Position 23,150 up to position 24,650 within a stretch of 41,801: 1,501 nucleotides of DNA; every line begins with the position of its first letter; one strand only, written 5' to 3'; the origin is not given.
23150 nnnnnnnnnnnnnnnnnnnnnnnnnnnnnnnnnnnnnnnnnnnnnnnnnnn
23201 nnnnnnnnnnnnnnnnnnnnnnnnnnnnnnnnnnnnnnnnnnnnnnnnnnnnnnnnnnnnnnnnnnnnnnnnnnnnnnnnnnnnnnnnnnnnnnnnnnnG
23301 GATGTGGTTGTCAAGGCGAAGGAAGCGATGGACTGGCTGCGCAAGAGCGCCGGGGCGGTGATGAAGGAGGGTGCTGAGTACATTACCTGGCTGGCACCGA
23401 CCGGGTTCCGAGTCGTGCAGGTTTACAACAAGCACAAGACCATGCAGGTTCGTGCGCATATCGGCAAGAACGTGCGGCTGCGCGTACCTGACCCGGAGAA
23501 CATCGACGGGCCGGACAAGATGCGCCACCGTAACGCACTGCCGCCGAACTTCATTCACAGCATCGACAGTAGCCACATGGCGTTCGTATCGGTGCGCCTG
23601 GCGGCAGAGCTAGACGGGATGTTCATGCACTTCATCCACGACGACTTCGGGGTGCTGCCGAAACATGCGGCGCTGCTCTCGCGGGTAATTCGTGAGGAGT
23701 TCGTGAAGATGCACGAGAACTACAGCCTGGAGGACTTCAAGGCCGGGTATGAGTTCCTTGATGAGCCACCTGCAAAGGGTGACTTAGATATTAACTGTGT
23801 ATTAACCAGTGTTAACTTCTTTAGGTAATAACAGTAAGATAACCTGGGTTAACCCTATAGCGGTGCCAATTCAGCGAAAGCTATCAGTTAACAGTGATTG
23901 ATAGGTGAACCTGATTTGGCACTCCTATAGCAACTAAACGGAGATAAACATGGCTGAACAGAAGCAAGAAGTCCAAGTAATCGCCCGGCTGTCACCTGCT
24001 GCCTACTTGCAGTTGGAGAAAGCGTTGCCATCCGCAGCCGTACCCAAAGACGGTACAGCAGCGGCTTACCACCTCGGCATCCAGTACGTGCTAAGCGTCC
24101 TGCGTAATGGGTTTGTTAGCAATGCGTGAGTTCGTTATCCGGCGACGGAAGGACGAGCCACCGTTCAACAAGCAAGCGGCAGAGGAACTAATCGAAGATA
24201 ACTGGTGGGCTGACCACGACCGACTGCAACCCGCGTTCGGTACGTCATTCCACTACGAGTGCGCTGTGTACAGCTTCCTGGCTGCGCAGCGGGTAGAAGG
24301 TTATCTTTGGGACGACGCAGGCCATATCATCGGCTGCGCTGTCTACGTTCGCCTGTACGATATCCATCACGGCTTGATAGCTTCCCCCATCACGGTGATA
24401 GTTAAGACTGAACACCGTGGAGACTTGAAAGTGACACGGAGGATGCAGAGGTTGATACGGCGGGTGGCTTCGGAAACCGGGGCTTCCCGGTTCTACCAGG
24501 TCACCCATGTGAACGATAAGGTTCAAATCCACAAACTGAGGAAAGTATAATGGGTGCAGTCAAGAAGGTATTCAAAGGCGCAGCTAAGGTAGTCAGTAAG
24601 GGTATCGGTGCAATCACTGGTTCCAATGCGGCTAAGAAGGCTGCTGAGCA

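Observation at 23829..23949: Back-to-back promoter pair: a near-consensus promoter copy points antisense into the RNAP gene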

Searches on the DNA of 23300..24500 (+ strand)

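Call 7: search_dna_similar(query=window:23300-24500:+, collection=phages, mode=distant, max_rows=40)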
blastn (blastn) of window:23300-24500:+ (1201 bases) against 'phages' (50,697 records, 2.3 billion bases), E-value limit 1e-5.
Records with a match: 58; places in all: 58; records where one place covers at least 80% of the query: 6.
Best place of each record, by identity: 95-99% 5; 60-80% 53.
By first word of the organism name: Aeromonas 31; Cronobacter 7; Yersinia 6; Klebsiella 6; Pectobacterium 5; Kosakonia 1; Serratia 1; Escherichia 1.
By host as written in the record: Aeromonas hydrophila 11; Aeromonas sp. PIA_XB1_6 6; - 5; Cronobacter sakazakii 3; Pectobacterium carotovorum 3; Aeromonas hydrophila ZYAH75 3; Aeromonas hydrophila ATCC 7966 3; Cronobacter sakazakii strain 51329 2; and 17 more.
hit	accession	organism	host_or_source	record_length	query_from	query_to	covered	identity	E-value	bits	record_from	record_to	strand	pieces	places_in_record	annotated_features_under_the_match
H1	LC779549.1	Cronobacter phage GY3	Cronobacter sakazakii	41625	1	1201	100%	97.6%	0e+0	2050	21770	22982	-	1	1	DNA-directed RNA polymerase | host range and adsorption protein | hypothetical protein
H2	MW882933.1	Cronobacter phage EspYZU05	Cronobacter sakazakii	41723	1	1201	100%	97.1%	0e+0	2023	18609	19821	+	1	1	DNA-directed RNA polymerase | hypothetical protein (x2)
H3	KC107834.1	Cronobacter phage vB_CskP_GAP227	Cronobacter sakazakii strain 51329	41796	1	1201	100%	97.0%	0e+0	2030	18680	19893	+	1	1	DNA-dependent RNA polymerase | hypothetical protein (x2)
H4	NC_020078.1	Cronobacter phage vB_CskP_GAP227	Cronobacter sakazakii strain 51329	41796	1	1201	100%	97.0%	0e+0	2030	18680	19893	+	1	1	RNA polymerase | host range and adsorption protein | hypothetical protein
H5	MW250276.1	Kosakonia virus Kc318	Kosakonia cowanii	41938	1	1201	100%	96.7%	0e+0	2001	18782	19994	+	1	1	DNA-directed RNA polymerase | putative acetyltransferase | hypothetical protein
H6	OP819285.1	Cronobacter phage EspYZU13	Cronobacter sakazakii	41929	1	1199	100%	79.4%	0e+0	1078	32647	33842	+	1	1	DNA-dependent RNA polymerase | hypothetical protein (x2)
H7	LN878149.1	Cronobacter phage Dev-CD-23823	-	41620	2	1139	51%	77.0%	1e-102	467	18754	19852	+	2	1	gp29: Phage RNA polymerase | gp31: hypothetical protein | gp30: hypothetical protein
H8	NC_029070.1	Cronobacter phage Dev-CD-23823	-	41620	2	1139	51%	77.0%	1e-102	467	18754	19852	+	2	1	gp29: RNA polymerase | gp31: host range and adsorption protein | gp30: hypothetical protein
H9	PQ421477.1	Aeromonas phage vB_AdhaP_MF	Aeromonas dhakensis CECT 7289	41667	2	544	45%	68.2%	4e-38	166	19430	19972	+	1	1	RNA polymerase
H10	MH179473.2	Aeromonas phage 25AhydR2PP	Aeromonas hydrophila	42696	2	529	44%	69.0%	2e-42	179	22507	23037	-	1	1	putative DNA-dependent RNA polymerase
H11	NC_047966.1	Aeromonas phage 25AhydR2PP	Aeromonas hydrophila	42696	2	529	44%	69.0%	2e-42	179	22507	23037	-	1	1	putative DNA-dependent RNA polymerase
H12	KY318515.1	Yersinia phage fHe-Yen3-01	Yersinia enterocolitica serotype O:3 ...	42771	2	532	44%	67.7%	1e-38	167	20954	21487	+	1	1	hypothetical protein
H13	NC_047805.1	Yersinia phage fHe-Yen3-01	Yersinia enterocolitica serotype O:3 ...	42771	2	532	44%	67.7%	1e-38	167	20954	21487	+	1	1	RNA polymerase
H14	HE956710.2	Yersinia phage phi80-18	-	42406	2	532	44%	67.5%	5e-37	162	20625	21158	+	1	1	g37: DNA-directed RNA polymerase (EC 2.7.7.6)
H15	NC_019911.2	Yersinia phage phi80-18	-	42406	2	532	44%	67.5%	5e-37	162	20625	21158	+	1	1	g37: DNA-directed RNA polymerase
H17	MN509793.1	Pectobacterium phage MA13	Pectobacterium carotovorum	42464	51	530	40%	67.5%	2e-29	137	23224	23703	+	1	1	RNA polymerase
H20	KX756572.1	Pectobacterium phage PP2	Pectobacterium carotovorum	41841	65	531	39%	67.0%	2e-23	117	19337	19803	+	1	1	DNA-dependent RNA polymerase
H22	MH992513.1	Aeromonas phage ZPAH7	Aeromonas hydrophila ZYAH75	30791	2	418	35%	71.9%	3e-52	213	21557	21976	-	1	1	putative DNA-dependent RNA polymerase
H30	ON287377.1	Serratia phage vB_SmaP-Kaonashi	Serratia marcescens LVF3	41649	2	418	35%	67.8%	5e-25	123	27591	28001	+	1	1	RNA polymerase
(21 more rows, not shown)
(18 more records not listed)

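Call 9: get_annotated_region(hit=H3, flank=1500)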
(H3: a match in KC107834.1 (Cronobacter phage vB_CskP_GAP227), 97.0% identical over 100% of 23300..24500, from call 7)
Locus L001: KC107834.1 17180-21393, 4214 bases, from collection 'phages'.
description: Cronobacter sakazakii phage vB_CskP_GAP227, complete genome.
organism: Cronobacter phage vB_CskP_GAP227 (NCBI taxid 1264737)
taxonomy: Viruses; Duplodnaviria; Heunggongvirae; Uroviricota; Caudoviricetes; Autographiviridae; Melnykvirinae; Cronosvirus; Cronosvirus GAP227
host: Cronobacter sakazakii strain 51329; source: sewage; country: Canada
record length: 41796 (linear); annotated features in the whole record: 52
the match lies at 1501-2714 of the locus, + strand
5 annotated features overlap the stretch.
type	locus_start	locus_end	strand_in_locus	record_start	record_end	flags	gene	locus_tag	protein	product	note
CDS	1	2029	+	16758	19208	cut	-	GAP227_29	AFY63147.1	DNA-dependent RNA polymerase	similar to ADD21661.1 DNA-dependent RNA polymerase [Caulobacter phage Cd1]; ZP_02468154.1 DNA-directed RNA polymerase ...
CDS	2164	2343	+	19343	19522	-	-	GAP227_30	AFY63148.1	hypothetical protein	-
CDS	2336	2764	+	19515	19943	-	-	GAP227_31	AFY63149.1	hypothetical protein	-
CDS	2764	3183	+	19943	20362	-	-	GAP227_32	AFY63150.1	hypothetical protein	-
CDS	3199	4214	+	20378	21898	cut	-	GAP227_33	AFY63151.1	head-tail connector protein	similar to ADD21666.1 head-to-tail joining protein [Caulobacter phage Cd1]; ZP_02468149.1 head-to-tail joining protein ...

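Call 10: get_annotated_region(hit=H6, flank=1500)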
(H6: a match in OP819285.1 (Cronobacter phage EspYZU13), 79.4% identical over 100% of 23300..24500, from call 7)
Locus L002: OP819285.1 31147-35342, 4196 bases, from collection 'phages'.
description: Cronobacter phage EspYZU13, complete genome.
organism: Cronobacter phage EspYZU13 (NCBI taxid 3003790)
taxonomy: Viruses; Duplodnaviria; Heunggongvirae; Uroviricota; Caudoviricetes; Autographiviridae; Melnykvirinae; Cronosvirus
host: Cronobacter sakazakii; source: sewage; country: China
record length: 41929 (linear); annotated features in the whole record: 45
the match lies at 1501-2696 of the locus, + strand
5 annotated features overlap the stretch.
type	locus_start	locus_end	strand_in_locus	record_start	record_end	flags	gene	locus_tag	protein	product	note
CDS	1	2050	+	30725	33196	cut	-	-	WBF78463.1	DNA-dependent RNA polymerase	ORF36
CDS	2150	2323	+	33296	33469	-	-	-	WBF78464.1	hypothetical protein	ORF37; hypothetical protein GAP227_30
CDS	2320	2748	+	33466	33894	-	-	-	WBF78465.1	hypothetical protein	ORF38; hypothetical protein GAP227_31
CDS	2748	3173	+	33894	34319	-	-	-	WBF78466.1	hypothetical protein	ORF39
CDS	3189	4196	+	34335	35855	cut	-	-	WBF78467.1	head-tail connector protein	ORF40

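Call 11: get_annotated_region(hit=H7, flank=1500)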
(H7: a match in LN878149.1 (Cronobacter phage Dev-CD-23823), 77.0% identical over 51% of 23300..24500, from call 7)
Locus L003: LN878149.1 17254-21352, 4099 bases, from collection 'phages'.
description: Cronobacter phage Dev-CD-23823 complete sequence.
organism: Cronobacter phage Dev-CD-23823 (NCBI taxid 1712539)
taxonomy: Viruses; Duplodnaviria; Heunggongvirae; Uroviricota; Caudoviricetes; Autographiviridae; Melnykvirinae; Cronosvirus; Cronosvirus DevCD23823
host: -; source: -; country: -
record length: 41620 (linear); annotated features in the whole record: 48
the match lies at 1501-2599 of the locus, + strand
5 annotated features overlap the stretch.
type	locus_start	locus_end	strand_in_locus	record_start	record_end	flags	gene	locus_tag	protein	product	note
CDS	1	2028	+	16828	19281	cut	gp29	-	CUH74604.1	Phage RNA polymerase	-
CDS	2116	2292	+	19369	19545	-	gp30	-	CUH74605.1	hypothetical protein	-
CDS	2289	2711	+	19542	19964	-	gp31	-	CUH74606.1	hypothetical protein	-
CDS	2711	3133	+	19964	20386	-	gp32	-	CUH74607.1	hypothetical protein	-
CDS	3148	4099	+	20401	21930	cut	gp33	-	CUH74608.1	Head to tail connector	-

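Call 12: get_annotated_region(hit=H1, flank=1500)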
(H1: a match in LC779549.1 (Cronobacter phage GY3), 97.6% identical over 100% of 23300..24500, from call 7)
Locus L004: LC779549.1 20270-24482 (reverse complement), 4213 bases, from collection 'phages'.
description: Cronobacter phage GY3 DNA, complete genome.
organism: Cronobacter phage GY3 (NCBI taxid 3075035)
taxonomy: Viruses; Duplodnaviria; Heunggongvirae; Uroviricota; Caudoviricetes; Autographiviridae; Melnykvirinae; Cronosvirus
host: Cronobacter sakazakii; source: -; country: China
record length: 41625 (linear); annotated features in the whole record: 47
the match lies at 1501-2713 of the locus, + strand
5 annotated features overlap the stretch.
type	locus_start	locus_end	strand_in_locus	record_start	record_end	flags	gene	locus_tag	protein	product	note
CDS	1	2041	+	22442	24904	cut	-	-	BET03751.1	DNA-directed RNA polymerase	GY3_Ep20; ORF20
CDS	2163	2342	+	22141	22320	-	-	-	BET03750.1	hypothetical protein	GY3_Ep19; ORF19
CDS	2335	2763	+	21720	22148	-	-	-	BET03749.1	host range and adsorption protein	GY3_Ep18; ORF18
CDS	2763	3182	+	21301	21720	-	-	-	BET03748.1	hypothetical protein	GY3_Ep17; ORF17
CDS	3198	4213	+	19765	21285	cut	-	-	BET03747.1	head-tail adaptor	GY3_Ep16; ORF16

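Call 13: get_annotated_region(hit=H2, flank=1500)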
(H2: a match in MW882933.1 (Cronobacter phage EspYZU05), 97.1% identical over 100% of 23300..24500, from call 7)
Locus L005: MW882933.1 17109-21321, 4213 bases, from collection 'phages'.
description: Cronobacter phage EspYZU05, complete genome.
organism: Cronobacter phage EspYZU05 (NCBI taxid 2836139)
taxonomy: Viruses; Duplodnaviria; Heunggongvirae; Uroviricota; Caudoviricetes; Autographiviridae; Melnykvirinae; Cronosvirus
host: Cronobacter sakazakii; source: -; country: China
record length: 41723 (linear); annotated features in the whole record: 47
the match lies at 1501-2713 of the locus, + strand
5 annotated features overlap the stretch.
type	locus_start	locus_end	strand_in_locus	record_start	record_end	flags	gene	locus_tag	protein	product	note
CDS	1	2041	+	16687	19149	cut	-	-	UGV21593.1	DNA-directed RNA polymerase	ORF28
CDS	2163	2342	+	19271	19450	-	-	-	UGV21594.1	hypothetical protein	ORF29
CDS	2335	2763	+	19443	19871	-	-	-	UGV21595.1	hypothetical protein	ORF30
CDS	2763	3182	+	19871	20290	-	-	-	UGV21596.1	hypothetical protein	ORF31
CDS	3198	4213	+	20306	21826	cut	-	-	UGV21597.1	head-tail connector protein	ORF32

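Call 14: get_annotated_region(hit=H5, flank=1500)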
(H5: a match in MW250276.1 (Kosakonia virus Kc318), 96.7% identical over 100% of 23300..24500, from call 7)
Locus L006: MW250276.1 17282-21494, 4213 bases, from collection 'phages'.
description: Kosakonia virus Kc318, complete genome.
organism: Kosakonia virus Kc318 (NCBI taxid 2797327)
taxonomy: Viruses; Duplodnaviria; Heunggongvirae; Uroviricota; Caudoviricetes; Autographiviridae; Melnykvirinae; Cronosvirus
host: Kosakonia cowanii; source: -; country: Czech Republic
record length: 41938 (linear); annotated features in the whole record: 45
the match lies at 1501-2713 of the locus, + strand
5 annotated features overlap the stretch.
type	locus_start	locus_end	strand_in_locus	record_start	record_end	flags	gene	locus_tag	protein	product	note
CDS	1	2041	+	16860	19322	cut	-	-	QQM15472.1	DNA-directed RNA polymerase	-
CDS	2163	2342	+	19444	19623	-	-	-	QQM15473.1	hypothetical protein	-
CDS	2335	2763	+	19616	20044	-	-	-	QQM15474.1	putative acetyltransferase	-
CDS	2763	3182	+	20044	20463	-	-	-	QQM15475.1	hypothetical protein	-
CDS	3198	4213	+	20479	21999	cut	-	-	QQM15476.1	collar protein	-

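Call 15: get_annotated_region(hit=H14, flank=2500)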
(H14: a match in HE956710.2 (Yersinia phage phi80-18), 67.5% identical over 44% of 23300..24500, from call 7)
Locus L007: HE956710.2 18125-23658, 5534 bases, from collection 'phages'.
description: Yersinia phage phi80-18 complete genome.
organism: Yersinia phage phi80-18 (NCBI taxid 1206559)
taxonomy: Viruses; Duplodnaviria; Heunggongvirae; Uroviricota; Caudoviricetes; Autographiviridae; Melnykvirinae; Pokrovskaiavirus; Pokrovskaiavirus pv8018
host: -; source: -; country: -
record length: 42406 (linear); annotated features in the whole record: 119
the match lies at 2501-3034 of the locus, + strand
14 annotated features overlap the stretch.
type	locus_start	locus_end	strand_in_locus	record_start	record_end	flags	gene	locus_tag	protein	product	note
CDS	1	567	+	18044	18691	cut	g36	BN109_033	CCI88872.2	hypothetical protein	-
regulatory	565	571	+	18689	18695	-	-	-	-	ribosome_binding_site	-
CDS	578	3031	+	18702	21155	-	g37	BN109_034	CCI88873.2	DNA-directed RNA polymerase (EC 2.7.7.6)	-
regulatory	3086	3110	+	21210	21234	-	-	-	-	promoter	-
regulatory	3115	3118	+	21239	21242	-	-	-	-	promoter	-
CDS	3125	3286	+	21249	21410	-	g38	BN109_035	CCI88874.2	hypothetical protein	-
regulatory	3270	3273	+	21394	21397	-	g38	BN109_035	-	ribosome_binding_site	-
CDS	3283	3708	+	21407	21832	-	g39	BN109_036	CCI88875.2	hypothetical protein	-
regulatory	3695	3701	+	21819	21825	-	g39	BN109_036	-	ribosome_binding_site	-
CDS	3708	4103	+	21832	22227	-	g40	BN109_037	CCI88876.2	hypothetical protein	-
regulatory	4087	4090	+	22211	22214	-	g40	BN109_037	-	ribosome_binding_site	-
CDS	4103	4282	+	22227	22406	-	g41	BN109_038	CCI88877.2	hypothetical protein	-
regulatory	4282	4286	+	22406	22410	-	-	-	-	ribosome_binding_site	-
CDS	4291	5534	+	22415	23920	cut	g42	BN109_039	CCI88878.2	Phage collar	-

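Call 16: get_annotated_region(hit=H12, flank=2500)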
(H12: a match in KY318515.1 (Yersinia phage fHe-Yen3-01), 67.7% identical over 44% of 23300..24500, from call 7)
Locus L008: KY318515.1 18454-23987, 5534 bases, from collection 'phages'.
description: Yersinia phage fHe-Yen3-01, complete genome.
organism: Yersinia phage fHe-Yen3-01 (NCBI taxid 1932893)
taxonomy: Viruses; Duplodnaviria; Heunggongvirae; Uroviricota; Caudoviricetes; Autographiviridae; Melnykvirinae; Pokrovskaiavirus; Pokrovskaiavirus fHeYen301
host: Yersinia enterocolitica serotype O:3 strain 6471/76; source: -; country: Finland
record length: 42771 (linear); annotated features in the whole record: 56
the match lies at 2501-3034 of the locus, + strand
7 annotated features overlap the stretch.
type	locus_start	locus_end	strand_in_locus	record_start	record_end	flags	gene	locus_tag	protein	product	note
CDS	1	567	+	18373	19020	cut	-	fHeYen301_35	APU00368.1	hypothetical protein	gp35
CDS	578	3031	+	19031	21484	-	-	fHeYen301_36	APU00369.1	hypothetical protein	gp36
CDS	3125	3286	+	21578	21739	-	-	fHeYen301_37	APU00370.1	hypothetical protein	gp37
CDS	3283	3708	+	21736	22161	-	-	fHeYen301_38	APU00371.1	hypothetical protein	gp38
CDS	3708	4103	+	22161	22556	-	-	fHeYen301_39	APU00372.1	hypothetical protein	gp39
CDS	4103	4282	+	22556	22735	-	-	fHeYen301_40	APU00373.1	hypothetical protein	gp40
CDS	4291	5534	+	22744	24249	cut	-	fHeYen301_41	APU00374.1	hypothetical protein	gp41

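Call 32: get_annotated_region(hit=H20, flank=4500)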
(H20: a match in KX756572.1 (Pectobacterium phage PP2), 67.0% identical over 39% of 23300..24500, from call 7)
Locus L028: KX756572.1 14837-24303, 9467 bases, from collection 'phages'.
description: Pectobacterium phage PP2, complete genome.
organism: Pectobacterium phage PP2 (NCBI taxid 1897743)
taxonomy: Viruses; Duplodnaviria; Heunggongvirae; Uroviricota; Caudoviricetes; Autographiviridae; Melnykvirinae; Wanjuvirus; Wanjuvirus PP2
host: Pectobacterium carotovorum; source: -; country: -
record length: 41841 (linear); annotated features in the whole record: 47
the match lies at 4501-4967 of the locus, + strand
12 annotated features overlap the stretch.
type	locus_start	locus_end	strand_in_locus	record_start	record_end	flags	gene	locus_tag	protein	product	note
CDS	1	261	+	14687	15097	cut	-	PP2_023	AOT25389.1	hypothetical protein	-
CDS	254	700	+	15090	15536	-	-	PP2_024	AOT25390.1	DNA endonuclease VII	-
CDS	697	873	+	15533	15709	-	-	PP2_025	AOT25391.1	hypothetical protein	-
CDS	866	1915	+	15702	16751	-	-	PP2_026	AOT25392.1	hypothetical protein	-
CDS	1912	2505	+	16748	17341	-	-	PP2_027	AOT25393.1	hypothetical protein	-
CDS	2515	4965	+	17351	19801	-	-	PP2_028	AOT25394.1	DNA-dependent RNA polymerase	-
CDS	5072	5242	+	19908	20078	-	-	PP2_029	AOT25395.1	hypothetical protein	-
CDS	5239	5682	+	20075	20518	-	-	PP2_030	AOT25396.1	hypothetical protein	-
CDS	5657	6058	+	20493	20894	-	-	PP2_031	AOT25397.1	hypothetical protein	-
CDS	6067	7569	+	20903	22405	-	-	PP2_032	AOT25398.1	head-tail connector protein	-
CDS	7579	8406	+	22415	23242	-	-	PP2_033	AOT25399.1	scaffolding protein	-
CDS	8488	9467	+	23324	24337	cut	-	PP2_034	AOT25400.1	major capsid protein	-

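Call 69: get_annotated_region(hit=H30, flank=700)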
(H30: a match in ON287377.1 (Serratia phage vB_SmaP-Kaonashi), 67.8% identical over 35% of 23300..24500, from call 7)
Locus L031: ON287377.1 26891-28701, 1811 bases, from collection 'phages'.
description: Serratia phage vB_SmaP-Kaonashi, complete genome.
organism: Serratia phage vB_SmaP-Kaonashi (NCBI taxid 2943839)
taxonomy: Viruses; Duplodnaviria; Heunggongvirae; Uroviricota; Caudoviricetes; Autographiviridae; Melnykvirinae; Aghbyvirus
host: Serratia marcescens LVF3; source: sewage; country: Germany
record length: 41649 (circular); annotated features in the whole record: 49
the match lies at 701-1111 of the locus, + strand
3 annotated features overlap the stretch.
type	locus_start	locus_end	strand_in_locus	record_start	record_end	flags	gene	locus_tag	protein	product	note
CDS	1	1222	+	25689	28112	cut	-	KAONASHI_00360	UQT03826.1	RNA polymerase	-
CDS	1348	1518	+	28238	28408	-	-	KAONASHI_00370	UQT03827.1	hypothetical protein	-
CDS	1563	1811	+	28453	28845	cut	-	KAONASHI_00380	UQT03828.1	hypothetical protein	-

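Call 70: get_annotated_region(hit=H17, flank=700)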
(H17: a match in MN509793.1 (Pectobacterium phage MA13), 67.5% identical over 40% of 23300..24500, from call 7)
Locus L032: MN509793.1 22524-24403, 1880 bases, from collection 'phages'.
description: Pectobacterium phage MA13, partial genome.
organism: Pectobacterium phage MA13 (NCBI taxid 2662284)
taxonomy: Viruses; Duplodnaviria; Heunggongvirae; Uroviricota; Caudoviricetes; Autographiviridae; Melnykvirinae
host: Pectobacterium carotovorum; source: processing water; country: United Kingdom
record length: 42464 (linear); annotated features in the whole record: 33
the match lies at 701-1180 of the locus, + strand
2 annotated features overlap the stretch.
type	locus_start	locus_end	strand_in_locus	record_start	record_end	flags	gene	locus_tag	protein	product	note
CDS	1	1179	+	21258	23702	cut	-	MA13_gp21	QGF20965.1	RNA polymerase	similar to phage RNA polymerase [Cronobacter phage Dev-CD-23823], YP_009223403.1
CDS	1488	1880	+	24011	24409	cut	-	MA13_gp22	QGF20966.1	hypothetical protein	-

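Call 71: get_annotated_region(hit=H10, flank=700)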
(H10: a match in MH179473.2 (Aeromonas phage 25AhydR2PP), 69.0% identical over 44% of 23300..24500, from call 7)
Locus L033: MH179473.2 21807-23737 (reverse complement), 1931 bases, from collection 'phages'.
description: Aeromonas phage 25AhydR2PP, complete genome.
organism: Aeromonas phage 25AhydR2PP (NCBI taxid 2163976)
taxonomy: Viruses; Duplodnaviria; Heunggongvirae; Uroviricota; Caudoviricetes; Autographiviridae; Melnykvirinae; Aerosvirus; Aerosvirus av25AhydR2PP
host: Aeromonas hydrophila; source: -; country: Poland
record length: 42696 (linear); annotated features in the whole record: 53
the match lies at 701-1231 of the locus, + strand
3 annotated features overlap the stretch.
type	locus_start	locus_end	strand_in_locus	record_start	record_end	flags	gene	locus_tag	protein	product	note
CDS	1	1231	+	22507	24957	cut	-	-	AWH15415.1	putative DNA-dependent RNA polymerase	-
CDS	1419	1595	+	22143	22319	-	-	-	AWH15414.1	hypothetical protein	-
CDS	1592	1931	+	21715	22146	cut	-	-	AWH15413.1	putative host specificity protein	-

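Call 72: get_annotated_region(hit=H9, flank=700)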
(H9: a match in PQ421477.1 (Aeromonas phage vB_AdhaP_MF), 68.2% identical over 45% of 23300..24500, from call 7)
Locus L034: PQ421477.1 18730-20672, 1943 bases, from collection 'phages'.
description: Aeromonas phage vB_AdhaP_MF, complete genome.
organism: Aeromonas phage vB_AdhaP_MF (NCBI taxid 3367373)
taxonomy: Viruses; Duplodnaviria; Heunggongvirae; Uroviricota; Caudoviricetes; Autographiviridae
host: Aeromonas dhakensis CECT 7289; source: fish effluent; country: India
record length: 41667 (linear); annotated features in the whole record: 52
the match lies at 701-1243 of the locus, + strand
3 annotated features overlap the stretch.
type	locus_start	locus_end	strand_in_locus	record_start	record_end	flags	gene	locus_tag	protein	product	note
CDS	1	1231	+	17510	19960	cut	-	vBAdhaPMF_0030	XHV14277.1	RNA polymerase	-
CDS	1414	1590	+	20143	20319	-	-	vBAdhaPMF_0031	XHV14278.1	hypothetical protein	-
CDS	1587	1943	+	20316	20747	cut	-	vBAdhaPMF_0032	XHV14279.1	putative host range and adsorption protein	-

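Call 73: get_annotated_region(hit=H22, flank=700)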
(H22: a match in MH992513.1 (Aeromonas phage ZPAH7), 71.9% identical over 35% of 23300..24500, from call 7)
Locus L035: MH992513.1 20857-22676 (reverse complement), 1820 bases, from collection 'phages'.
description: Aeromonas phage ZPAH7, complete genome.
organism: Aeromonas phage ZPAH7 (NCBI taxid 2420320)
taxonomy: Viruses; Duplodnaviria; Heunggongvirae; Uroviricota; Caudoviricetes; Autographiviridae; Melnykvirinae; Aerosvirus; Aerosvirus ZPAH7
host: Aeromonas hydrophila ZYAH75; source: -; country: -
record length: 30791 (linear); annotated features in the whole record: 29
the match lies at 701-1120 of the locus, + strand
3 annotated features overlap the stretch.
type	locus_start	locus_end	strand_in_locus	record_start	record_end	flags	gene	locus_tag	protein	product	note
CDS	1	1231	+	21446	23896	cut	-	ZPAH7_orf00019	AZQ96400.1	putative DNA-dependent RNA polymerase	-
CDS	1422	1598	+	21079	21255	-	-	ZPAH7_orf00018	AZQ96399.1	hypothetical protein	-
CDS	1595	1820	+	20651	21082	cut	-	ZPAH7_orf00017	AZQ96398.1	putative host specificity protein A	-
